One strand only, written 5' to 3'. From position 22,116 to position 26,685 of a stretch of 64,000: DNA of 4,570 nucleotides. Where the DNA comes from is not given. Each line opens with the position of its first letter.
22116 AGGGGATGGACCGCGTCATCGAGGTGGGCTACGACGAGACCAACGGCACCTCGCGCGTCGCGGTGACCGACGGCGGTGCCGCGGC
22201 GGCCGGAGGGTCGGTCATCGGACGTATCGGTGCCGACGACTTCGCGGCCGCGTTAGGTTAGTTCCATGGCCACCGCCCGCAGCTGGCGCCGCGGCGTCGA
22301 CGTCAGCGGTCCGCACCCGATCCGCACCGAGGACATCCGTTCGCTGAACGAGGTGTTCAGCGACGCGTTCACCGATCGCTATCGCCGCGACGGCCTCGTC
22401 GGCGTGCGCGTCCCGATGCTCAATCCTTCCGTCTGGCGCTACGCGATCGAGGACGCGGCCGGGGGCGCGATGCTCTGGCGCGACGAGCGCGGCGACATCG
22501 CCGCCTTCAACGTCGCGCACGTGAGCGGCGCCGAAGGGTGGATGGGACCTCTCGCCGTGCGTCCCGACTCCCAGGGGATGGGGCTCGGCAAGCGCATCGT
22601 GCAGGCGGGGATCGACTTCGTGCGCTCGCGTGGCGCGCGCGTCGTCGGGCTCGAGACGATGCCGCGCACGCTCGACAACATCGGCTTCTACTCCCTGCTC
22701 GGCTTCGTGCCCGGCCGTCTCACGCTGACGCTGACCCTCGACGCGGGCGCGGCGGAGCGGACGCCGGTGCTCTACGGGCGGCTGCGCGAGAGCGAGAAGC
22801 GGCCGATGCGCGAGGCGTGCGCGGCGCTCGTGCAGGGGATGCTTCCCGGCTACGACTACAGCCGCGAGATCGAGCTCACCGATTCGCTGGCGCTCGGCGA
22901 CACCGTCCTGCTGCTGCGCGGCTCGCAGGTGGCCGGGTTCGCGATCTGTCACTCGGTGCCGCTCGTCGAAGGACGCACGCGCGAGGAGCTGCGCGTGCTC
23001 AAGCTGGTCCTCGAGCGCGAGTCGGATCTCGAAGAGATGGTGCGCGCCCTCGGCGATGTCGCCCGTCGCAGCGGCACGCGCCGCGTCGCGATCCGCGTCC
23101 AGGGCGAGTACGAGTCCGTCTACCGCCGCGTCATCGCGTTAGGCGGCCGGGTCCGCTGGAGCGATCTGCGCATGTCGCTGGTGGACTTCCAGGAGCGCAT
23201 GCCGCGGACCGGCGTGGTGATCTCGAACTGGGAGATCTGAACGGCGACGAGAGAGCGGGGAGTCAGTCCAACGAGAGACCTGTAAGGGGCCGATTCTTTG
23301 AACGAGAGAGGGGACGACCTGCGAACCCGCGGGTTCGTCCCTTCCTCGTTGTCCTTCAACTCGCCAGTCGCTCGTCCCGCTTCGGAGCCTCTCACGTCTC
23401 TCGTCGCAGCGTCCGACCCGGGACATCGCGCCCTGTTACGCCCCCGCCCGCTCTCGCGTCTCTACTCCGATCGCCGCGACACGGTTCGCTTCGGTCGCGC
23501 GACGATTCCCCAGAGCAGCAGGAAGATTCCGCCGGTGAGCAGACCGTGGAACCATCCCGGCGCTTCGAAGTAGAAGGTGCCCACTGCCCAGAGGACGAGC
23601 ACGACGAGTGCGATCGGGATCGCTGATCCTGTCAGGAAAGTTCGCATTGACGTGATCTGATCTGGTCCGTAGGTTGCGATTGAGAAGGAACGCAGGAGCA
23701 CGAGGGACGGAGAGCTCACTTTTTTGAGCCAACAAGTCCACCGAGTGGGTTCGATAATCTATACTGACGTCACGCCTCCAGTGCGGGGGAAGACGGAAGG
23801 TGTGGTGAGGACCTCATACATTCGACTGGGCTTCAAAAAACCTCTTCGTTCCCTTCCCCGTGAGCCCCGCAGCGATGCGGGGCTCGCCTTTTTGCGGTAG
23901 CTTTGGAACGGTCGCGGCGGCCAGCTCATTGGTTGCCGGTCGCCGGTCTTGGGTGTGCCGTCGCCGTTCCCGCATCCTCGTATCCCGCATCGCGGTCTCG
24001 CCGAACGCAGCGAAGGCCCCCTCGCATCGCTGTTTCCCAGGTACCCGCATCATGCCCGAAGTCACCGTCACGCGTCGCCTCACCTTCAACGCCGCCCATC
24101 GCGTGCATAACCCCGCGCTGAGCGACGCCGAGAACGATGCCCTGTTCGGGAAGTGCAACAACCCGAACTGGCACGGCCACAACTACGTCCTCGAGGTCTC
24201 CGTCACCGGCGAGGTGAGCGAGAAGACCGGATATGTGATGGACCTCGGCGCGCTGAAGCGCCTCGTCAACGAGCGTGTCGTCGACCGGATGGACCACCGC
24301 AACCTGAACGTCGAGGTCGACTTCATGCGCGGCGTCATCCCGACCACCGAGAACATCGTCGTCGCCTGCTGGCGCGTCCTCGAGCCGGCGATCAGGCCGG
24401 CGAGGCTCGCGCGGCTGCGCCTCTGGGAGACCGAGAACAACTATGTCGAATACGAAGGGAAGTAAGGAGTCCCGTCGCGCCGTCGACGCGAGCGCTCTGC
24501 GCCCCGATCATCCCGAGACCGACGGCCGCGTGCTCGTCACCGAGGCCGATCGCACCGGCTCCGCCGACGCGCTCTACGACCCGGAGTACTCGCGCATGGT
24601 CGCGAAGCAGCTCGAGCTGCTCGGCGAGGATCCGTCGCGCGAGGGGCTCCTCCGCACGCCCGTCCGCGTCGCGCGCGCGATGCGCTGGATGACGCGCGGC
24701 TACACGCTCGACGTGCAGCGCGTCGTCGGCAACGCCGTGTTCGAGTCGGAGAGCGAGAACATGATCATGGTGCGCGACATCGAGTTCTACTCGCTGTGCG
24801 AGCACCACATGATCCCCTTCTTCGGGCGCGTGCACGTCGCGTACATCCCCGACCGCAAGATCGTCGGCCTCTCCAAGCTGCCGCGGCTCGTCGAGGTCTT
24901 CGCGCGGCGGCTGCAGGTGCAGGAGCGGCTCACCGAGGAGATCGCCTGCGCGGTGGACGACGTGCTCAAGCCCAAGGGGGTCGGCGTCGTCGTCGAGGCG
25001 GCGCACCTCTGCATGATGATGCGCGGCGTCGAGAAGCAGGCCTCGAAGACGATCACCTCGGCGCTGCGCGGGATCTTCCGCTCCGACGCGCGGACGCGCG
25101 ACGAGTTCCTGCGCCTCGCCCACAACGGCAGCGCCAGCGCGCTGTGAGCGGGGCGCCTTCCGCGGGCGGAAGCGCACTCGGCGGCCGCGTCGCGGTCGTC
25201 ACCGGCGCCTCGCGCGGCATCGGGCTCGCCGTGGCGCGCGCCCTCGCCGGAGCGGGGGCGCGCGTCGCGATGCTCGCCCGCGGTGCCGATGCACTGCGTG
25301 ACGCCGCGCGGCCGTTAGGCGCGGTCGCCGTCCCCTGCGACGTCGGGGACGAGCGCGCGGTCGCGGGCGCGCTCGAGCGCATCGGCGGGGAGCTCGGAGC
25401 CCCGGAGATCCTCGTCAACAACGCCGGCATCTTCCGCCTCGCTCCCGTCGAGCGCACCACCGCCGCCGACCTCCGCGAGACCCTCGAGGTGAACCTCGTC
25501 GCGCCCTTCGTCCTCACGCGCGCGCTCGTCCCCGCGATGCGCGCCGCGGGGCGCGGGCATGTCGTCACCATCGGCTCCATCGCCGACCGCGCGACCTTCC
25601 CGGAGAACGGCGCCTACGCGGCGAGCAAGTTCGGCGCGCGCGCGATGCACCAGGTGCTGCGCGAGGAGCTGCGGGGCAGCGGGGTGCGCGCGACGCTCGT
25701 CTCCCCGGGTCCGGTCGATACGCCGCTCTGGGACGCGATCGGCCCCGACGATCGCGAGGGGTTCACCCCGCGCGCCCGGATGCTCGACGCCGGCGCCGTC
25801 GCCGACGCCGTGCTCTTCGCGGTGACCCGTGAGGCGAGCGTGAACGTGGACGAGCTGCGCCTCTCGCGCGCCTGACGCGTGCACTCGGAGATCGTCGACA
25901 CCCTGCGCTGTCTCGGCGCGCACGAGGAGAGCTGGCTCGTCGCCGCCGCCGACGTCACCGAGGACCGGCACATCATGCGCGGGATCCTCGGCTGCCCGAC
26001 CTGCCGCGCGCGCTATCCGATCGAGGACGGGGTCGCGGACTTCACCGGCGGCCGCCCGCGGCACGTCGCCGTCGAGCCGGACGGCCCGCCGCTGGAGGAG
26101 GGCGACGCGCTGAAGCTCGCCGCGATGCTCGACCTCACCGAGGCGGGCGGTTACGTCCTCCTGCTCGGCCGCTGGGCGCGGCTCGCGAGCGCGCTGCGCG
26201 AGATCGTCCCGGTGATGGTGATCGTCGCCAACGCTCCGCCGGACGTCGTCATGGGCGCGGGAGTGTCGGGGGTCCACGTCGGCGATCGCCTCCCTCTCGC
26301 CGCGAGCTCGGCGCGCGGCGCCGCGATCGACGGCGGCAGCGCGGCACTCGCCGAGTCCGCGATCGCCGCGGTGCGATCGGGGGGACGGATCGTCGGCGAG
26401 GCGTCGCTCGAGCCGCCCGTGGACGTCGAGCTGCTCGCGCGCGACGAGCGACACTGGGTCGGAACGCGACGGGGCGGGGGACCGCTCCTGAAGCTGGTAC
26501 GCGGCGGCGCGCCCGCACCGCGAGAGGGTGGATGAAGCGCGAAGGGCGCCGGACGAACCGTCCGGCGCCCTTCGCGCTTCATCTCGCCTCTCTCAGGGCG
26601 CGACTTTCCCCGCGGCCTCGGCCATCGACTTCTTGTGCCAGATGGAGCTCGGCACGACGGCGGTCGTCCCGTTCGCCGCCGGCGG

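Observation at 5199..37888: Superfamily of long intergenic hairpins whose arms are built from short tandem words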

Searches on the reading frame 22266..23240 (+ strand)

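Call 16: search_protein_families(library=ncbifam, proteins=[window:22266-23240:+])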
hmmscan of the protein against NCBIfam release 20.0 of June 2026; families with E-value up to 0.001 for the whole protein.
window:22266-23240:+ (324 aa): 3 families
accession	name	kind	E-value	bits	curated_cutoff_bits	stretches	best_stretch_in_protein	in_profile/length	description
TIGR01575.1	rimI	equivalog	6.4e-06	26.4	86.4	1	73-147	38-112/132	ribosomal protein S18-alanine N-acetyltransferase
NF002959.0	PRK03624.1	equivalog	8.8e-05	22.2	124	1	78-148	60-130/147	GNAT family acetyltransferase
NF007025.1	PRK09491.1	equivalog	0.00045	20.2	173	0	74-147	46-119/145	ribosomal protein S18-alanine N-acetyltransferase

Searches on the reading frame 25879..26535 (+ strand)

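Call 17: search_protein_families(library=ncbifam, proteins=[window:25879-26535:+])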
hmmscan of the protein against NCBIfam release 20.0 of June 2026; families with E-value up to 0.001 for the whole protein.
window:25879-26535:+ (218 aa): 1 family
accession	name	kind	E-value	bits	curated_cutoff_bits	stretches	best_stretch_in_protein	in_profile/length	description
NF038101.1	Trm112_arch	equivalog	3.6e-07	30.2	77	1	1-54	1-52/59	methytransferase partner Trm112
